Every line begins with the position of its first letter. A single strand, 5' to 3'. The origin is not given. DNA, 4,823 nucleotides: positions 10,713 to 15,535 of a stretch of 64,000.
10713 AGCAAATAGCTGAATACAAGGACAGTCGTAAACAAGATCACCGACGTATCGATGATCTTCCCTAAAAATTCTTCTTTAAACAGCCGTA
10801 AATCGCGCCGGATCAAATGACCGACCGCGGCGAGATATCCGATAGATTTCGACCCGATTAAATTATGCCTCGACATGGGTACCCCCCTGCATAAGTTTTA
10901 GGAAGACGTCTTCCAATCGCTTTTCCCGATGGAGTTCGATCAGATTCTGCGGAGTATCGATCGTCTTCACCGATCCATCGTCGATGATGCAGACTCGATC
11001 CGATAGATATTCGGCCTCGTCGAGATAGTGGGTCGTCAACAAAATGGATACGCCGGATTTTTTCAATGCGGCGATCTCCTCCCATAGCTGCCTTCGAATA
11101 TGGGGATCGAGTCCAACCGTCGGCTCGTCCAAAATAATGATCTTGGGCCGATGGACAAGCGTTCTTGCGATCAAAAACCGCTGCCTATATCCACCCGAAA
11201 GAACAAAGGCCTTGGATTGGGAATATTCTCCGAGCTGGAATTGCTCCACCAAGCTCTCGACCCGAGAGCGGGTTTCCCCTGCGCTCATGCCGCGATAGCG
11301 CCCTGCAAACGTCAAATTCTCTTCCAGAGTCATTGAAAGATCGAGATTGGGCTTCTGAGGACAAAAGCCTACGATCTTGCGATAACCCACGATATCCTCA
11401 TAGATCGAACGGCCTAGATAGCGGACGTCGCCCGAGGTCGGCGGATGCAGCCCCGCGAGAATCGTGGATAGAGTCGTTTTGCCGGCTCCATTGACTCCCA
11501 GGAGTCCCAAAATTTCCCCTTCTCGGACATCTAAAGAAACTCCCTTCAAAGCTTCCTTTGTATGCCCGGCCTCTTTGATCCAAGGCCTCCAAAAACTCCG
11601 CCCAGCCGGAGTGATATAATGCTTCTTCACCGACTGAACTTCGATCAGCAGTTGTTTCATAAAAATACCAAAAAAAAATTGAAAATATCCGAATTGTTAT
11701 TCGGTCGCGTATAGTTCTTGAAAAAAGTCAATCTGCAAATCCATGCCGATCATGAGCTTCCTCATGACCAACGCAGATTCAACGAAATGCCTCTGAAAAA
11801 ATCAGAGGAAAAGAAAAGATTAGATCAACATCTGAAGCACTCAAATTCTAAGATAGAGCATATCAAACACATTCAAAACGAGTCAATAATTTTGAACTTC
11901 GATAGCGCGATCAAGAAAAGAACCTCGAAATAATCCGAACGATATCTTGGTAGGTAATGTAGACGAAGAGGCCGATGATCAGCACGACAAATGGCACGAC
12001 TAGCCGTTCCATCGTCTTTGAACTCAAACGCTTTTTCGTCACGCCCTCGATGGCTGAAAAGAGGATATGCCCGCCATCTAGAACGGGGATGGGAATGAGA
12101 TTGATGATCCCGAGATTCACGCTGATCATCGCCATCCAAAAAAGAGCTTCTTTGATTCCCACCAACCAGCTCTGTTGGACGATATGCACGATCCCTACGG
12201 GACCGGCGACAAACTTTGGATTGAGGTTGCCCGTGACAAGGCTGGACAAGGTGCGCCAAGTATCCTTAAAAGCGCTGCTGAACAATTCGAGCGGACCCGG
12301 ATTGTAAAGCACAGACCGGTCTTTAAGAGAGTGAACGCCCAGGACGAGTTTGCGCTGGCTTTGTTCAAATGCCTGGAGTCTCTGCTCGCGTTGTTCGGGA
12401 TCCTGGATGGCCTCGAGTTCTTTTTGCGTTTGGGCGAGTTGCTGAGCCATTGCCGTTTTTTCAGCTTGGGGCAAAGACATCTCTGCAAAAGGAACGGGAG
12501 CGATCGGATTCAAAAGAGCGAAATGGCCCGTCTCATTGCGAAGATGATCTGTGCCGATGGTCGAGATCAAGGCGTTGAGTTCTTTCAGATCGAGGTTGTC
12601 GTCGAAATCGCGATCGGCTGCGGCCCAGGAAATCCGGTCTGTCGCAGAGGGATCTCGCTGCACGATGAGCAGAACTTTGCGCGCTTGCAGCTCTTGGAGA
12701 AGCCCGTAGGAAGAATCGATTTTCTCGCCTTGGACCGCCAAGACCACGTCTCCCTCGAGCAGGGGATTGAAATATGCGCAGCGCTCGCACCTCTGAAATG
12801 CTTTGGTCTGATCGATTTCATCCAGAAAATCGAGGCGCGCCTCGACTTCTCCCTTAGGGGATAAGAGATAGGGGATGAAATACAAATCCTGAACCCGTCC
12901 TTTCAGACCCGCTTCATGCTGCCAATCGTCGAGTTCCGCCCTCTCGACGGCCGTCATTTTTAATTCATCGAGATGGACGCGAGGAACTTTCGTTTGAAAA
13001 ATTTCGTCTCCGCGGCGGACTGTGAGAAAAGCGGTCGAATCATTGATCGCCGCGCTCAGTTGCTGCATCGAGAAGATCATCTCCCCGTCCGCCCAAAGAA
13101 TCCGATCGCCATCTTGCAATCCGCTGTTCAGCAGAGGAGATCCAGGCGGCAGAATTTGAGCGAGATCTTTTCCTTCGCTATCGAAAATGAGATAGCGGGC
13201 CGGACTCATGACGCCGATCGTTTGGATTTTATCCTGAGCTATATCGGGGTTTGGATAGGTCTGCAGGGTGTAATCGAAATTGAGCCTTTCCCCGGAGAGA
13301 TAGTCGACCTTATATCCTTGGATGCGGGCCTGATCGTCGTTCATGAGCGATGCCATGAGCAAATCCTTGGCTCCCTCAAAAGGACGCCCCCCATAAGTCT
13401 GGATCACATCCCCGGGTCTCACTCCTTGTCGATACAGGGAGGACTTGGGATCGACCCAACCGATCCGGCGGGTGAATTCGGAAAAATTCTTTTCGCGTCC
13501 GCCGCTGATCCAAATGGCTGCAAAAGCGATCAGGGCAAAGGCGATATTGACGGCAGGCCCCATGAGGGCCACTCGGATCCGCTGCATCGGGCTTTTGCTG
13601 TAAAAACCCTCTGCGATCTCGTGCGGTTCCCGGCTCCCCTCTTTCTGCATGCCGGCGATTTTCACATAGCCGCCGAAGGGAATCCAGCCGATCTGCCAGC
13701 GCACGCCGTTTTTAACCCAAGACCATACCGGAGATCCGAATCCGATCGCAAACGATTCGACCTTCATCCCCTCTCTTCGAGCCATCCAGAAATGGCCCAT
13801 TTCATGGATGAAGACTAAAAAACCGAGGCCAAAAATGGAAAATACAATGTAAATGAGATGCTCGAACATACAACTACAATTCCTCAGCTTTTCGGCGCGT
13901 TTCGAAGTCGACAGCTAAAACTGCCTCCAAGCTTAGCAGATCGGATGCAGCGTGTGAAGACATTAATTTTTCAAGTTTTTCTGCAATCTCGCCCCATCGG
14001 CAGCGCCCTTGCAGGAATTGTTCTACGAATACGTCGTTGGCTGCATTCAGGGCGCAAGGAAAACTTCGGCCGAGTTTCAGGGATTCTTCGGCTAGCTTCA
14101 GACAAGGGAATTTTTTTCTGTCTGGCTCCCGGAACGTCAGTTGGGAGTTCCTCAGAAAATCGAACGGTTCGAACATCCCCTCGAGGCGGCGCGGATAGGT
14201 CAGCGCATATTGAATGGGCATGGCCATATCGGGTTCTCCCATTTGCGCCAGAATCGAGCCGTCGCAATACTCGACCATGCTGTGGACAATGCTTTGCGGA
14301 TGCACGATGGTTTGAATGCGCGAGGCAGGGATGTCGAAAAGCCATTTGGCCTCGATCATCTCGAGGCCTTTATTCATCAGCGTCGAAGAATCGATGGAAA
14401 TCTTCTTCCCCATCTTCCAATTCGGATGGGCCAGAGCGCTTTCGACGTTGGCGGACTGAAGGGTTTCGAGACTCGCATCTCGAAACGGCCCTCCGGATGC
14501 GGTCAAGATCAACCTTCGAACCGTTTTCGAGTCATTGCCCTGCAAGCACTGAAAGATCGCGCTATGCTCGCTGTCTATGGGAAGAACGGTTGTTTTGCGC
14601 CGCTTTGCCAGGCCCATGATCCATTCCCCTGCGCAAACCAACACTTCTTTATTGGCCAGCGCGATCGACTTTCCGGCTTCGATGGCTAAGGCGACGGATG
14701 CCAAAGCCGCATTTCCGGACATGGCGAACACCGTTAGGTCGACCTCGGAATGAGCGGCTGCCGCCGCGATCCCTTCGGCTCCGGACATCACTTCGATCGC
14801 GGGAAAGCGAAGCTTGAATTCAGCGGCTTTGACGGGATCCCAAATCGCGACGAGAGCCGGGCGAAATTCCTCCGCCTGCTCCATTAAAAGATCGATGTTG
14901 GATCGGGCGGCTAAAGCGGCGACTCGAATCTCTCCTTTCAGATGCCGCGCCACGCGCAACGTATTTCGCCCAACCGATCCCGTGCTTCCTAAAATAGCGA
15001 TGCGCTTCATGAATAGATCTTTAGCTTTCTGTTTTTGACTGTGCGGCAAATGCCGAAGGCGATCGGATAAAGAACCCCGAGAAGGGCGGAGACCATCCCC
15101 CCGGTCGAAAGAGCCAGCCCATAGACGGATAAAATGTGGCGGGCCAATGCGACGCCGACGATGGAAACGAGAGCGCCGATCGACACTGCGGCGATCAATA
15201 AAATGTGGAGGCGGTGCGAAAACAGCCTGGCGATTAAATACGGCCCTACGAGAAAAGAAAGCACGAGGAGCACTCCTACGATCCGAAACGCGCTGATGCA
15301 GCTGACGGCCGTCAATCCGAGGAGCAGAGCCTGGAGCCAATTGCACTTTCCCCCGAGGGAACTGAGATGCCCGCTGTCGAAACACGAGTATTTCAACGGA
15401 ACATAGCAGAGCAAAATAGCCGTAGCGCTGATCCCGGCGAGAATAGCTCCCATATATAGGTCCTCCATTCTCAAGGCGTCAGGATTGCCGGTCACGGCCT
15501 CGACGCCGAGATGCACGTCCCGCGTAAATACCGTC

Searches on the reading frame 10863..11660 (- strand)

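Call 65: search_protein_families(library=pfam, proteins=[window:10863-11660:-], max_evalue=0.00001)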
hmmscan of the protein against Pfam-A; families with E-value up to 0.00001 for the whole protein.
window:10863-11660:- (265 aa): 2 families
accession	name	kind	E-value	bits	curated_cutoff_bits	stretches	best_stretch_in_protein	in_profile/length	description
PF00005.33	ABC_tran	-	1.8e-33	116.5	25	1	38-181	1-136/137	ABC transporter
PF13304.12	AAA_21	-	1.1e-08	35.9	27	1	157-211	241-298/304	AAA domain, putative AbiEii toxin, Type IV TA system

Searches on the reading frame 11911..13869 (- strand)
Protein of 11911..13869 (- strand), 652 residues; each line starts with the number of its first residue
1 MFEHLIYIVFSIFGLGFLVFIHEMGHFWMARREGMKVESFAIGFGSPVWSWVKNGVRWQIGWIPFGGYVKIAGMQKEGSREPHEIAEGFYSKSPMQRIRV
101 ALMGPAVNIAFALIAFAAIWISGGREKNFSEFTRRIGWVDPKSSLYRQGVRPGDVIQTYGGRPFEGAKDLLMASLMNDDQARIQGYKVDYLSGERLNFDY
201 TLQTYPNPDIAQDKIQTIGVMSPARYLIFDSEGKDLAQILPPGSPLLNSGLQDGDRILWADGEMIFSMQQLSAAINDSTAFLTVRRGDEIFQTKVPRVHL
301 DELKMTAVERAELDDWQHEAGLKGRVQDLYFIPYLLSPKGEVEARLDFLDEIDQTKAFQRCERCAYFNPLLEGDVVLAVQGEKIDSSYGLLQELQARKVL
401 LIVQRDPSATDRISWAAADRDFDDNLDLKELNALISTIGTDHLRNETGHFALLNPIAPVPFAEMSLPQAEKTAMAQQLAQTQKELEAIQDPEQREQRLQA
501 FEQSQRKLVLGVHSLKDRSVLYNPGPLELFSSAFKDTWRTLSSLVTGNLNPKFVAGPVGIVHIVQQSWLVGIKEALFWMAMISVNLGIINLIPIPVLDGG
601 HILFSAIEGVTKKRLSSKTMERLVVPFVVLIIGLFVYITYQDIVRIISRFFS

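Call 93: search_protein_families(library=pfam, proteins=[window:11911-13869:-], max_evalue=0.0001)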
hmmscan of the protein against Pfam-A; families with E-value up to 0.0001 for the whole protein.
window:11911-13869:- (652 aa): 3 families
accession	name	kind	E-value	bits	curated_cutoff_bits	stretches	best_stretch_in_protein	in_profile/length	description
PF02163.28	Peptidase_M50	-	8e-62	208.9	27.2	1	12-629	3-216/221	Peptidase family M50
PF17820.7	PDZ_6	-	4.2e-12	46.1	27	0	242-286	7-54/54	PDZ domain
PF13180.12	PDZ_2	-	5.7e-07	30.2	27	0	243-293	22-76/80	PDZ domain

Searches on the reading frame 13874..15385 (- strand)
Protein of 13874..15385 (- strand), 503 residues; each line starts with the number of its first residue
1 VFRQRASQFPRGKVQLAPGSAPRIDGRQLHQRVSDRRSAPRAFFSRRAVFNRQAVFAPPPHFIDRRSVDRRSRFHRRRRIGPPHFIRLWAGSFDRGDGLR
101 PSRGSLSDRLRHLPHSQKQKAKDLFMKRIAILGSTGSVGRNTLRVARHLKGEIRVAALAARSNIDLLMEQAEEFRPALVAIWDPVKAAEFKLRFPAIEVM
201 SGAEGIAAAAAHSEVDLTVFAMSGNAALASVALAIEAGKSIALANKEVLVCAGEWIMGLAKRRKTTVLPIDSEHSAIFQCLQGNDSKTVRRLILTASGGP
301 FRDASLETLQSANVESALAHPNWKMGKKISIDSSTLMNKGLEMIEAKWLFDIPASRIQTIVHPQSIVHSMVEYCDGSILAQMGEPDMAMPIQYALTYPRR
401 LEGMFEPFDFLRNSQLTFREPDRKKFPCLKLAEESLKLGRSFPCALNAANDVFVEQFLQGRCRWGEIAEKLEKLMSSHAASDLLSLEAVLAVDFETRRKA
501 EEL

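Call 93: search_protein_families(library=pfam, proteins=[window:13874-15385:-], max_evalue=0.0001)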
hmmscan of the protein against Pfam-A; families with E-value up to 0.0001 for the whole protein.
window:13874-15385:- (503 aa): 3 families
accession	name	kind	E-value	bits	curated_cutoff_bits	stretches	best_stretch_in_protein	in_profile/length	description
PF08436.17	DXP_redisom_C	-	2.9e-40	136.7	26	1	267-350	1-84/84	1-deoxy-D-xylulose 5-phosphate reductoisomerase C-terminal domain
PF13288.12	DXPR_C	-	1.7e-36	125.4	27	1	382-498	1-114/115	DXP reductoisomerase C-terminal domain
PF02670.22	DXP_reductoisom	-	2.3e-35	122.6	21.7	1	129-253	1-129/129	1-deoxy-D-xylulose 5-phosphate reductoisomerase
